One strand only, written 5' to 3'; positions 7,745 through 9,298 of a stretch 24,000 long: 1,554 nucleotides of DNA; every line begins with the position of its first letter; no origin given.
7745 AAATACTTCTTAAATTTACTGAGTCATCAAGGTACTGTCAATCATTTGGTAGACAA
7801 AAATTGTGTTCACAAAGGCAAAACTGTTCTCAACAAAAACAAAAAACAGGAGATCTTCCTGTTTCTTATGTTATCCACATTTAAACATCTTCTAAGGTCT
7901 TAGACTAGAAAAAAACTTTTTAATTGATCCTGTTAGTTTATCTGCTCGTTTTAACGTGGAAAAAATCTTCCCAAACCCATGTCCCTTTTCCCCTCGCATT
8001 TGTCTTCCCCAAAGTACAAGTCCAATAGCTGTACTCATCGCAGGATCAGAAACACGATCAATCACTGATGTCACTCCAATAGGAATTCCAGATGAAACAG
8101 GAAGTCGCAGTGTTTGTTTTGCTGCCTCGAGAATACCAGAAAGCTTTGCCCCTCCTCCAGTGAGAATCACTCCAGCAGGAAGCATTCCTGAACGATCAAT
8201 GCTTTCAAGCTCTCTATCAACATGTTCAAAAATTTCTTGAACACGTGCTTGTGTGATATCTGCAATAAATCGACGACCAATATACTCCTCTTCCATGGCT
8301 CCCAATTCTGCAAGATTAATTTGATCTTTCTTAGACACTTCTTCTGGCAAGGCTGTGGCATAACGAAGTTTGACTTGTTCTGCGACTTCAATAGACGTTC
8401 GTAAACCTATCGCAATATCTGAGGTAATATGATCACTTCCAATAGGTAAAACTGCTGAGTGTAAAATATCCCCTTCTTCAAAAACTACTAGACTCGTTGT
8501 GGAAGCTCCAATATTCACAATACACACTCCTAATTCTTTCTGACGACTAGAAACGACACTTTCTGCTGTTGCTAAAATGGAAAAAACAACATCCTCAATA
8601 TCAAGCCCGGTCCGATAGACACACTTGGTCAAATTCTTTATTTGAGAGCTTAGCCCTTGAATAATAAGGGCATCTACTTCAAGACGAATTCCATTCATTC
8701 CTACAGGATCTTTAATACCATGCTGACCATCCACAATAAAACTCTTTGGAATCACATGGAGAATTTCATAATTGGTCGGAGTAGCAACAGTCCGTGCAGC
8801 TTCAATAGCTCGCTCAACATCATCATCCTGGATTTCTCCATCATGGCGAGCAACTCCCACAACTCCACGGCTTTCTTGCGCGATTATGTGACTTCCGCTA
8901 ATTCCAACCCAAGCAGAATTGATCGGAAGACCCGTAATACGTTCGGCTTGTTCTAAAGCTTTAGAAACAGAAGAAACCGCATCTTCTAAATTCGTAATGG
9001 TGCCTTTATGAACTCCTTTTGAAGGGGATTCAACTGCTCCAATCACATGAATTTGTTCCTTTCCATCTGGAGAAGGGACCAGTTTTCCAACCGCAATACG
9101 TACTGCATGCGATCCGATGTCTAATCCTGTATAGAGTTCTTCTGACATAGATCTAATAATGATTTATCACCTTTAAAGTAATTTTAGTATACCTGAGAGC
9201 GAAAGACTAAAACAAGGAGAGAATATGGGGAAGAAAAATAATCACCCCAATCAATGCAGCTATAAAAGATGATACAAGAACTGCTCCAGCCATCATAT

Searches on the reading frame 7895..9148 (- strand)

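Call 7: search_protein_families(library=pfam, proteins=[window:7895-9148:-], max_evalue=0.001)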
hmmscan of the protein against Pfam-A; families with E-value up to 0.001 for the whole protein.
window:7895-9148:- (418 aa): 6 families
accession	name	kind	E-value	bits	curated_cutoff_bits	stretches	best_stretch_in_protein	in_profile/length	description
PF14450.12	FtsA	-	4.5e-37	127.7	31.8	1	209-376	1-127/127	Cell division protein FtsA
PF02491.25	SHS2_FTSA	-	5e-28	97.7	25.4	1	85-163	1-78/79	SHS2 domain inserted in FTSA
PF06723.19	MreB_Mbl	-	1.3e-10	41.1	27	1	206-352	145-302/327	MreB/Mbl protein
PF11104.14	PilM_2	-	2e-09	37.3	27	1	193-271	167-243/340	Type IV pilus assembly protein PilM;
PF25216.1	Volactin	-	0.00018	21.5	35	0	211-376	171-316/321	Volactin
PF06277.17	EutA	-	0.00066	19.1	27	1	180-285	119-219/475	Ethanolamine utilisation protein EutA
